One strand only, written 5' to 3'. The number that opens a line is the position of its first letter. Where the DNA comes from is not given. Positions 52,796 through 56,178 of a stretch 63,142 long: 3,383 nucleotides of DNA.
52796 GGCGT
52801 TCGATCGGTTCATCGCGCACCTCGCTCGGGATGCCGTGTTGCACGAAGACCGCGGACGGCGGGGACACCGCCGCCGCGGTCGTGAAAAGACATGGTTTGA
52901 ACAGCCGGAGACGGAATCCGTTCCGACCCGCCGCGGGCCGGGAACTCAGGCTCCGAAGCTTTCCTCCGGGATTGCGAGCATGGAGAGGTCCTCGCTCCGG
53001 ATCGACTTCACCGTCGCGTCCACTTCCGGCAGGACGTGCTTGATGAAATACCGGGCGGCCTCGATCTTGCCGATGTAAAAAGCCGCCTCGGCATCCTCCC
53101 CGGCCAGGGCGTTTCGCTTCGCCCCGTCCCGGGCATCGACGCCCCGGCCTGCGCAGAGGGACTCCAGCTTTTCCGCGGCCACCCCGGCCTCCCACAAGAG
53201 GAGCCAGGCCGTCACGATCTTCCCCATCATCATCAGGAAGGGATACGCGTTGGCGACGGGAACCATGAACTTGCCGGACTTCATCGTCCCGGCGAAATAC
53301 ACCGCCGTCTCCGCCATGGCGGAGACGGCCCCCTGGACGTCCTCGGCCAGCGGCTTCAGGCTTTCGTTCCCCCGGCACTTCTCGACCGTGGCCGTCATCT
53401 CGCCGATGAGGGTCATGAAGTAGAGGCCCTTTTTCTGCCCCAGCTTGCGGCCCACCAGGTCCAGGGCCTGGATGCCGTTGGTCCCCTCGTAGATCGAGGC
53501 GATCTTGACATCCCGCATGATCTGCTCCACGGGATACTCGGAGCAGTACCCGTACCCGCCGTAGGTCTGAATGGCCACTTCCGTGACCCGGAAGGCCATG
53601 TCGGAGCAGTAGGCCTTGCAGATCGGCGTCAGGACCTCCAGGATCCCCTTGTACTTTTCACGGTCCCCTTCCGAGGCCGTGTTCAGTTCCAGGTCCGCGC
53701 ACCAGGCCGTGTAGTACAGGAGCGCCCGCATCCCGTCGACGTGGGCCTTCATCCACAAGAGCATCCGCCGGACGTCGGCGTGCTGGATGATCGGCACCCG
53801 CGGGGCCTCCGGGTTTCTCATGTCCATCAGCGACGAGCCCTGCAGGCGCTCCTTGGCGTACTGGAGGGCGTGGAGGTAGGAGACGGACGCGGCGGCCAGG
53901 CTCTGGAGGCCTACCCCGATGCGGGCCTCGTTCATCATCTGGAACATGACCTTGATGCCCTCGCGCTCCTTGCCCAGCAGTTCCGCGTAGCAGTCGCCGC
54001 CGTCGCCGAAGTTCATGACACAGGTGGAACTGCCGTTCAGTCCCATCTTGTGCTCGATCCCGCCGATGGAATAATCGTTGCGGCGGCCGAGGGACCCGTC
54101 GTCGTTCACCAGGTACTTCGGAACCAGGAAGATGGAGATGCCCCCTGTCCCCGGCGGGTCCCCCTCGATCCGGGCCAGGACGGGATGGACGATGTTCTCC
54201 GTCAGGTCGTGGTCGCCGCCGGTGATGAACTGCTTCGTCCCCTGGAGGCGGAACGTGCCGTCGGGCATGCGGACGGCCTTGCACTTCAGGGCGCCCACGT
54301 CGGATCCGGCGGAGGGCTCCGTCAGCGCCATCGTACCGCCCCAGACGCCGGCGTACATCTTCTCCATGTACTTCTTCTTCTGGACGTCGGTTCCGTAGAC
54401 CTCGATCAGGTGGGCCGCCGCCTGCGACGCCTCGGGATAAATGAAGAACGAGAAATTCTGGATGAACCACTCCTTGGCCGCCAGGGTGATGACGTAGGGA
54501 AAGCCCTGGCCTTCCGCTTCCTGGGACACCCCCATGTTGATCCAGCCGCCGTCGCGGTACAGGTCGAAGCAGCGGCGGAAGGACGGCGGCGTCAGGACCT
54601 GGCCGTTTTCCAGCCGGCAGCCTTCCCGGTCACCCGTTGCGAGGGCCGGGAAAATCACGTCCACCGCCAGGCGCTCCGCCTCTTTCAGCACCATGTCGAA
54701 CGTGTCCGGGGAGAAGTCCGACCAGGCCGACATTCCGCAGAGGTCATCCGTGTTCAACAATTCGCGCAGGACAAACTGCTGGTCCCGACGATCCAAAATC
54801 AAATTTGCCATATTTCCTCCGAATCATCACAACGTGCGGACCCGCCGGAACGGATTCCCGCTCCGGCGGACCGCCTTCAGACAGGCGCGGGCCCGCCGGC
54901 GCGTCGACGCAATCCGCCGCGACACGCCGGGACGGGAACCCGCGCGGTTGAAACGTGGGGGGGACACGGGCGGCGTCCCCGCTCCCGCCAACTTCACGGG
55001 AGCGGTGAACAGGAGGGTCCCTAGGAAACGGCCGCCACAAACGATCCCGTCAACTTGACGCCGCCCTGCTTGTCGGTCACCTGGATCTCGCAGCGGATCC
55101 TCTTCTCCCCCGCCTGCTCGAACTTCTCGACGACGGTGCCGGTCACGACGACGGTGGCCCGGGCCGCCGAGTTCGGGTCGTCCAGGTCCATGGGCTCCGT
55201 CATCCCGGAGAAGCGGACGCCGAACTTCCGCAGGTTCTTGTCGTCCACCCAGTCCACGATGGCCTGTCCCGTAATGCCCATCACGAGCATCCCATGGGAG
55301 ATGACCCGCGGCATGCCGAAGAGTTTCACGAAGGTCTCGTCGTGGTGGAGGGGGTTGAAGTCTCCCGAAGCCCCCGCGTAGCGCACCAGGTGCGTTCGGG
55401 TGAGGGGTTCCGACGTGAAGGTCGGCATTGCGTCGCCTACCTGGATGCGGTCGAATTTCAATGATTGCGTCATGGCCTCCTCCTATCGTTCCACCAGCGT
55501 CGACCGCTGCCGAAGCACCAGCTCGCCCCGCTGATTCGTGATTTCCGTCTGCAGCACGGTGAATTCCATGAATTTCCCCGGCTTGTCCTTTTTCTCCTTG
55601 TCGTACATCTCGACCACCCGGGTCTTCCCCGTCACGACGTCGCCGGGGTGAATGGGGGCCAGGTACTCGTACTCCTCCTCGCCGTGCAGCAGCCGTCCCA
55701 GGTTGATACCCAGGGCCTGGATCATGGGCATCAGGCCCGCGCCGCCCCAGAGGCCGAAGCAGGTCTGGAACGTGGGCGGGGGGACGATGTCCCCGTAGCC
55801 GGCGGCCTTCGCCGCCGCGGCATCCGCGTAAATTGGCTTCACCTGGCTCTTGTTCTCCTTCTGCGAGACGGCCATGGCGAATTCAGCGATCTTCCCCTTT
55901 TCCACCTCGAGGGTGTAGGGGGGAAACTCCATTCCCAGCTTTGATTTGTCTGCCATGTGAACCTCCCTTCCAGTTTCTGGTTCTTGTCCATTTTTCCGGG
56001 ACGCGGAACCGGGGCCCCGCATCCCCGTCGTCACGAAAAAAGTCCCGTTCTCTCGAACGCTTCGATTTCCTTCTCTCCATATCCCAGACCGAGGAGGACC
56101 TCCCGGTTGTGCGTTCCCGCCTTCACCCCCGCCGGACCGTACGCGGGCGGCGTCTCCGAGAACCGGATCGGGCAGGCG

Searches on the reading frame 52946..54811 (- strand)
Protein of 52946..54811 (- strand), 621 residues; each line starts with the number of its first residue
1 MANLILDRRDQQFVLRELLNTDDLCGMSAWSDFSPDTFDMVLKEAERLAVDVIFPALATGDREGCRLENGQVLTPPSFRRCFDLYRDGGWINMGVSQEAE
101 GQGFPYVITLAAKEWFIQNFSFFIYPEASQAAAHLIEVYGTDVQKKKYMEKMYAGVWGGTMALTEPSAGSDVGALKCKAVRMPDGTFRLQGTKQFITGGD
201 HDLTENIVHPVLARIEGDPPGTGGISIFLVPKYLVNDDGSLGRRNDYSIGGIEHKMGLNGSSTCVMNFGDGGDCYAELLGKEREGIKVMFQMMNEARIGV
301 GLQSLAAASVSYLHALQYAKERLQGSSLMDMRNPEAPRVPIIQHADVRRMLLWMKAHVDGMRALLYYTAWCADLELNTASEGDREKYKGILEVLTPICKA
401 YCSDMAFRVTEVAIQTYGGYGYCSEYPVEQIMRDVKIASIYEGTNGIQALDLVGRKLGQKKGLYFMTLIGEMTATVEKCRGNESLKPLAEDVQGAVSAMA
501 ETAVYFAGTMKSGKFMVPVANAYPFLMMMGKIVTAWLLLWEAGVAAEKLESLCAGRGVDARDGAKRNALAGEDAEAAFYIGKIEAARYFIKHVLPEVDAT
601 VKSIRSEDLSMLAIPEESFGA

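Call 12: search_protein_families(library=pfam, proteins=[window:52946-54811:-], max_evalue=0.0001)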
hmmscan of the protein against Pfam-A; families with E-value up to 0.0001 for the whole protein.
window:52946-54811:- (621 aa): 6 families
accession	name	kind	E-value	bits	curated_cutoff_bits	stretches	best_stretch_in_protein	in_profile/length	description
PF12806.12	Acyl-CoA_dh_C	-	5.2e-28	98.1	30.3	1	468-615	1-124/124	Acetyl-CoA dehydrogenase C-terminal like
PF00441.29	Acyl-CoA_dh_1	-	8.8e-27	94.5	22.4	1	284-452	2-145/150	Acyl-CoA dehydrogenase, C-terminal domain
PF02770.24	Acyl-CoA_dh_M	-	1.6e-13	51.1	33.3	1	161-268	2-94/97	Acyl-CoA dehydrogenase, middle domain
PF22924.1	ACOX_C_alpha1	-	2.1e-08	34.6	27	1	292-447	3-159/169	Acyl-CoA oxidase, C-alpha1 domain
PF08028.16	Acyl-CoA_dh_2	-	2.5e-06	28.2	22.7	1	354-445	47-133/134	Acyl-CoA dehydrogenase, C-terminal domain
PF02771.21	Acyl-CoA_dh_N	-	2.1e-05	25.3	22.9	1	40-155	6-112/113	Acyl-CoA dehydrogenase, N-terminal domain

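Call 84: search_protein_families(library=ncbifam, proteins=[window:52946-54811:-], max_evalue=1e-20)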
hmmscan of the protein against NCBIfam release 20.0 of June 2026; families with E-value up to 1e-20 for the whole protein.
window:52946-54811:- (621 aa): 8 families
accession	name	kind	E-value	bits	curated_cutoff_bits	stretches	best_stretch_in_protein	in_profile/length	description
NF042972.1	AcrlCoAredClosAcrC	equivalog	4.1e-49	167.2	640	1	132-450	93-370/378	acryloyl-CoA reductase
NF058590.1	AcCoDHFadEBacil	equivalog_domain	1.5e-39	136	600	1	91-475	68-431/586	acyl-CoA dehydrogenase FadE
NF043006.1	CyhCrbnylCoADH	equivalog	3e-35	121.9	650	1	146-459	107-377/380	cyclohexane-1-carbonyl-CoA dehydrogenase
NF042439.1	SulpropCoADesulf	equivalog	5.1e-31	107.8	600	1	87-460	35-374/379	3-sulfinopropanoyl-CoA desulfinase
NF008997.0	PRK12341.1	equivalog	4e-26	92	537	1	85-456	46-375/382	acyl-CoA dehydrogenase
NF045552.1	GlutCoADH_Des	equivalog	4.5e-25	88.6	470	1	131-461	94-384/387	glutaryl-CoA dehydrogenase Acd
NF002885.1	PRK03354.1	equivalog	1e-22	80.7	540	1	140-452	100-369/378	crotonobetainyl-CoA dehydrogenase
NF008594.0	PRK11561.1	equivalog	1.4e-21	76.4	545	1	160-466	181-448/540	isovaleryl-CoA dehydrogenase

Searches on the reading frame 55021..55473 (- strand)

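Call 13: search_protein_families(library=pfam, proteins=[window:55021-55473:-], max_evalue=0.0001)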
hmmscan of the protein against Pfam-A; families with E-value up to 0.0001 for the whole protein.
window:55021-55473:- (150 aa): 1 family
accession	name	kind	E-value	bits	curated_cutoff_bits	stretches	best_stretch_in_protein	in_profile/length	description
PF01575.25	MaoC_dehydratas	-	1.4e-17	63.8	27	1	20-94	14-91/123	MaoC like domain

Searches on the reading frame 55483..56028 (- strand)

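Call 38: search_protein_families(library=pfam, proteins=[window:55483-56028:-], max_evalue=0.0001)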
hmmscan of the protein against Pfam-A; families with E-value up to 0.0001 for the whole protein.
window:55483-56028:- (181 aa): 2 families
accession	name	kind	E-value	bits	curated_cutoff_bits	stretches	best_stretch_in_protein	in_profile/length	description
PF13452.11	FAS1_DH_region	-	1.7e-30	106.3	22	1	31-172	3-130/132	FAS1-like, dehydratase domain region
PF22622.2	MFE-2_hydrat-2_N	-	1.3e-07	31.9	27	1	81-179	32-127/130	MFE-2 hydratase 2 N-terminal domain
